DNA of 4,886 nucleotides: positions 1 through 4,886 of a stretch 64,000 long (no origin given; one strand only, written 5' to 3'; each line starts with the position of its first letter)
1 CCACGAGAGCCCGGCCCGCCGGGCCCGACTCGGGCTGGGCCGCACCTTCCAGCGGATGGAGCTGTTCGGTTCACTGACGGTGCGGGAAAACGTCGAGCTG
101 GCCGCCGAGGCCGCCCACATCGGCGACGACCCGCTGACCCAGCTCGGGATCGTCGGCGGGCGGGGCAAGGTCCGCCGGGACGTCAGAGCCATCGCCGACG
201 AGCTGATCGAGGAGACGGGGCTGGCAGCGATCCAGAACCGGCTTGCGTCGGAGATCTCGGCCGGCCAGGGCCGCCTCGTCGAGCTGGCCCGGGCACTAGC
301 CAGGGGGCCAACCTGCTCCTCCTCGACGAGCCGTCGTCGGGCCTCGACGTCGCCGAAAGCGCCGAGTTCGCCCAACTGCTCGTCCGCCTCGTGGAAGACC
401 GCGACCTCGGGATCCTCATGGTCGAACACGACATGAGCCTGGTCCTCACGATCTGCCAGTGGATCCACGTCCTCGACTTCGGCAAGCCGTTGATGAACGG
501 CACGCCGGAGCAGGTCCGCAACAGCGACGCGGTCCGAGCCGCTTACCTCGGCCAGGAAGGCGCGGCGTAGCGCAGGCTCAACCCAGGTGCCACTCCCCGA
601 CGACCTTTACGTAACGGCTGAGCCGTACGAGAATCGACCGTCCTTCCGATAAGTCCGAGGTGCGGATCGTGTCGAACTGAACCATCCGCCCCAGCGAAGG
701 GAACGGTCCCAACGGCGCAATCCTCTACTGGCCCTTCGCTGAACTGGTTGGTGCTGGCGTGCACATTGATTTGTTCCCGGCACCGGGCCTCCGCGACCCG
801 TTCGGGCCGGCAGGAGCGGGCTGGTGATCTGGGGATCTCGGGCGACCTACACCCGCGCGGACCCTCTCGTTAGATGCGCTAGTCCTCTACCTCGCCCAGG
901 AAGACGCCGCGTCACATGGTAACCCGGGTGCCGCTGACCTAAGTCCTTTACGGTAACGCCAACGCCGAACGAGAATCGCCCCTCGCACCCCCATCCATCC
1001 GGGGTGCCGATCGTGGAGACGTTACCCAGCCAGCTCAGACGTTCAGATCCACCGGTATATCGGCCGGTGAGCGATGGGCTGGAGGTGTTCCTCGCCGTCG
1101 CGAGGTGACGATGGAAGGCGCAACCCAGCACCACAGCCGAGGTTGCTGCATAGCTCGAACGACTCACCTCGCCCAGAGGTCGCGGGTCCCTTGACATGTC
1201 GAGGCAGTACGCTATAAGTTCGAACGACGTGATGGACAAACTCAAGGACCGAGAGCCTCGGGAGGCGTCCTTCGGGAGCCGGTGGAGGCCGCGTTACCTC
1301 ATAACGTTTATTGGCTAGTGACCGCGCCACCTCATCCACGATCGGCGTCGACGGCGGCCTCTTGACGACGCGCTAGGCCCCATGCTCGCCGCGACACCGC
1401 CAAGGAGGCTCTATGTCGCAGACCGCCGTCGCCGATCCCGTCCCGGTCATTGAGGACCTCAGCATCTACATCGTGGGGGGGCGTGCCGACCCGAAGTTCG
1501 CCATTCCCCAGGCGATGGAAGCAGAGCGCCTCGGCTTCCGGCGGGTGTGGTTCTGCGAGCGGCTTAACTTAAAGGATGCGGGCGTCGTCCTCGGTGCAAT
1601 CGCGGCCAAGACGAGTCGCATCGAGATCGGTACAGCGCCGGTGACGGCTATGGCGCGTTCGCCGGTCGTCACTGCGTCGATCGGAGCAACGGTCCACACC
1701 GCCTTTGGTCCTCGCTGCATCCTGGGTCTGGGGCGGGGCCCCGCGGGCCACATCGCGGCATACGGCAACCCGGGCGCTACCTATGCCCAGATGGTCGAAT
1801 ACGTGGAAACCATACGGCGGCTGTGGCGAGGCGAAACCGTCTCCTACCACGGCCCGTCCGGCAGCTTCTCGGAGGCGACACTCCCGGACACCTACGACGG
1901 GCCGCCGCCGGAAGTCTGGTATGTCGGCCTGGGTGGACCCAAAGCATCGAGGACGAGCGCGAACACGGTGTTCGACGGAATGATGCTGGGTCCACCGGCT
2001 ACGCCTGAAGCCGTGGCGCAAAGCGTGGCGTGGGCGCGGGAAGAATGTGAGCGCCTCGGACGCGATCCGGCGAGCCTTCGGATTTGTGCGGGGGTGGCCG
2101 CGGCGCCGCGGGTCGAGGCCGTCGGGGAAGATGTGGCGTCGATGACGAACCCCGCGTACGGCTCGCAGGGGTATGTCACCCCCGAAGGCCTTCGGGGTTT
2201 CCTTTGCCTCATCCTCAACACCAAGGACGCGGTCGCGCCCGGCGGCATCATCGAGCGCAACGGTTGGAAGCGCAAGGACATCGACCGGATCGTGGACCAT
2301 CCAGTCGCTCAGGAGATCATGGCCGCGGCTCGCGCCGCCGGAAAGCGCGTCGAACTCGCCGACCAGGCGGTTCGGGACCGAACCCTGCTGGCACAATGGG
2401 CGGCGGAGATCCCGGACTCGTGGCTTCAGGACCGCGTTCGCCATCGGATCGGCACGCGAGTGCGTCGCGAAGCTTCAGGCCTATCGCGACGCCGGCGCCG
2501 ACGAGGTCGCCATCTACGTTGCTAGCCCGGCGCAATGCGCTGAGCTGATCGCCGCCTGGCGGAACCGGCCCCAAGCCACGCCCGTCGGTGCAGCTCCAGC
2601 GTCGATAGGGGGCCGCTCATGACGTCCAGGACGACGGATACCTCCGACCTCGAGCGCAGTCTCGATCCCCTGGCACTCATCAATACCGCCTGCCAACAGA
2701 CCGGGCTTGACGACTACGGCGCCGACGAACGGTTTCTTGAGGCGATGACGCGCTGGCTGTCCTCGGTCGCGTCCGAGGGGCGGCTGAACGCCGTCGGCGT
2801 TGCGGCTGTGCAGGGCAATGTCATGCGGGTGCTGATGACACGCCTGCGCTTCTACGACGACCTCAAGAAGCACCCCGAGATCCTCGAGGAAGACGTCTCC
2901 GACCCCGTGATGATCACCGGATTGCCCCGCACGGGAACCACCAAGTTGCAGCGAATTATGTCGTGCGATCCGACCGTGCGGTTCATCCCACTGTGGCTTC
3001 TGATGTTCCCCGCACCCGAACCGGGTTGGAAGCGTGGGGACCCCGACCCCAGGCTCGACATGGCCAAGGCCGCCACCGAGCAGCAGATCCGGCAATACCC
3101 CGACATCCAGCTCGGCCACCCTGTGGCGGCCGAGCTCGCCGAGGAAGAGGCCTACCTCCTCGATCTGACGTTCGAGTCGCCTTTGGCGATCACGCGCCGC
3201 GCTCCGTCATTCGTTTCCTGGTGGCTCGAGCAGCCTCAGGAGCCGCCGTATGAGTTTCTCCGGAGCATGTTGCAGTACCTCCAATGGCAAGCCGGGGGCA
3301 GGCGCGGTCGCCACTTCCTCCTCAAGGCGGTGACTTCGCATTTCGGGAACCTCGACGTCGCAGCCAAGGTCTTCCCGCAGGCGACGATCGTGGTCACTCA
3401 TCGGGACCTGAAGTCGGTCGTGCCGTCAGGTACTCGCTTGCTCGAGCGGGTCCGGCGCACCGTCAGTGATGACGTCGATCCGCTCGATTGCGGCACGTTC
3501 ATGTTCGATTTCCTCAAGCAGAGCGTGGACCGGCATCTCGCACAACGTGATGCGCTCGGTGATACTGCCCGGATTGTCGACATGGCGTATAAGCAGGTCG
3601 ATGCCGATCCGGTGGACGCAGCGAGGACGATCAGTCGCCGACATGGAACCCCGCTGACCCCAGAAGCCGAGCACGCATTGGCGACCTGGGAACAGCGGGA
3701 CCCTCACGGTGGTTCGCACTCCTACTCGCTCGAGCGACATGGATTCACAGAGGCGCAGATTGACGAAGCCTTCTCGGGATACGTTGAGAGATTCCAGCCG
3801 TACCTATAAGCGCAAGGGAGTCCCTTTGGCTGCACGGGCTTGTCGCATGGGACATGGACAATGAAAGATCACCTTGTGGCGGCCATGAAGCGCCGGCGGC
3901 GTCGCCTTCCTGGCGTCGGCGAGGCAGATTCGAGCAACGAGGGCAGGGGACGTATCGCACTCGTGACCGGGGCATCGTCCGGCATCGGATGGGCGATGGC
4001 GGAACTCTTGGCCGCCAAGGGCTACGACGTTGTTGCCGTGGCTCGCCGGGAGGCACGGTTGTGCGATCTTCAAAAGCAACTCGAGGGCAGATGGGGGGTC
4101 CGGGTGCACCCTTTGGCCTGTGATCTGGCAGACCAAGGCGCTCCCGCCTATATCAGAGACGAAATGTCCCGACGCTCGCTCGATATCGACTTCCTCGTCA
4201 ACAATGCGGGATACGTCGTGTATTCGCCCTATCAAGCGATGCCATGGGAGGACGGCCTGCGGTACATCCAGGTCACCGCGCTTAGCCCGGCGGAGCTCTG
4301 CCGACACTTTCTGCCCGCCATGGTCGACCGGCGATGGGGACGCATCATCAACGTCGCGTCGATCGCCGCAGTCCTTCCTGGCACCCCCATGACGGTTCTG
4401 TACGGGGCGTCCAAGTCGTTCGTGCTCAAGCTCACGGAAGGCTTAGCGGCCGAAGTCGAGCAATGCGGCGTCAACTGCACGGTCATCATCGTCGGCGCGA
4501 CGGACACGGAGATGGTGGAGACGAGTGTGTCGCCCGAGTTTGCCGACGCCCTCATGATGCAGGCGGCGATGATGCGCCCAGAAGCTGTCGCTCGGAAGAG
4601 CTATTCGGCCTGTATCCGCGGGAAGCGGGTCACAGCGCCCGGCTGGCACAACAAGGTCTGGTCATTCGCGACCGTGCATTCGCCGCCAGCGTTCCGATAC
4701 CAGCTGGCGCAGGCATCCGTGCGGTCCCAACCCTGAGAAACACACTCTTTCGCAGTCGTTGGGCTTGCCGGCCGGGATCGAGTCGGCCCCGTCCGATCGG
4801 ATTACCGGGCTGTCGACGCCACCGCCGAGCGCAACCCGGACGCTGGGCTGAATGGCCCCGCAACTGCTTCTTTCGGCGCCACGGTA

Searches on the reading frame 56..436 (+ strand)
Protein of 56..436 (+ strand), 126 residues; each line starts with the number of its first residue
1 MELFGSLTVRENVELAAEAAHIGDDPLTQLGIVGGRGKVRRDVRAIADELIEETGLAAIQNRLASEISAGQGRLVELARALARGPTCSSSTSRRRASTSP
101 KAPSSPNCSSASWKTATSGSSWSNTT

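Call 90: search_protein_families(library=pfam, proteins=[window:56-436:+], max_evalue=0.001)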
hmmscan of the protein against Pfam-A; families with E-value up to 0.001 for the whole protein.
window:56-436:+ (126 aa): 1 family
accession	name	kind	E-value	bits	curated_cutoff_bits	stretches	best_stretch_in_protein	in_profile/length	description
PF00005.33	ABC_tran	-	0.00012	23.1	25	1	2-86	69-128/137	ABC transporter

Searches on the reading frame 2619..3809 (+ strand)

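Call 85: search_protein_families(library=pfam, proteins=[window:2619-3809:+], max_evalue=0.0001)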
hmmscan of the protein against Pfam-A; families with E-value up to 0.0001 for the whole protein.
window:2619-3809:+ (396 aa): 1 family
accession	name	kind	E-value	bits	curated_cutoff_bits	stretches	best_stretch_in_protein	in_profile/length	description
PF13469.12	Sulfotransfer_3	-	4.7e-27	96.1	27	1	96-347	1-215/216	Sulfotransferase family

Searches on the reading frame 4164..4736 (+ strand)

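Call 85: search_protein_families(library=pfam, proteins=[window:4164-4736:+], max_evalue=0.0001)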
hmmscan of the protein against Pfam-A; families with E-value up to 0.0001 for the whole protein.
window:4164-4736:+ (190 aa): 2 families
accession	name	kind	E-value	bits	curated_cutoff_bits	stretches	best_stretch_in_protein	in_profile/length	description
PF00106.31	adh_short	-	1.6e-25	90.2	26.6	1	7-121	77-190/195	short chain dehydrogenase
PF13561.12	adh_short_C2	-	1.8e-19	70.7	27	1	7-142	71-209/236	Enoyl-(Acyl carrier protein) reductase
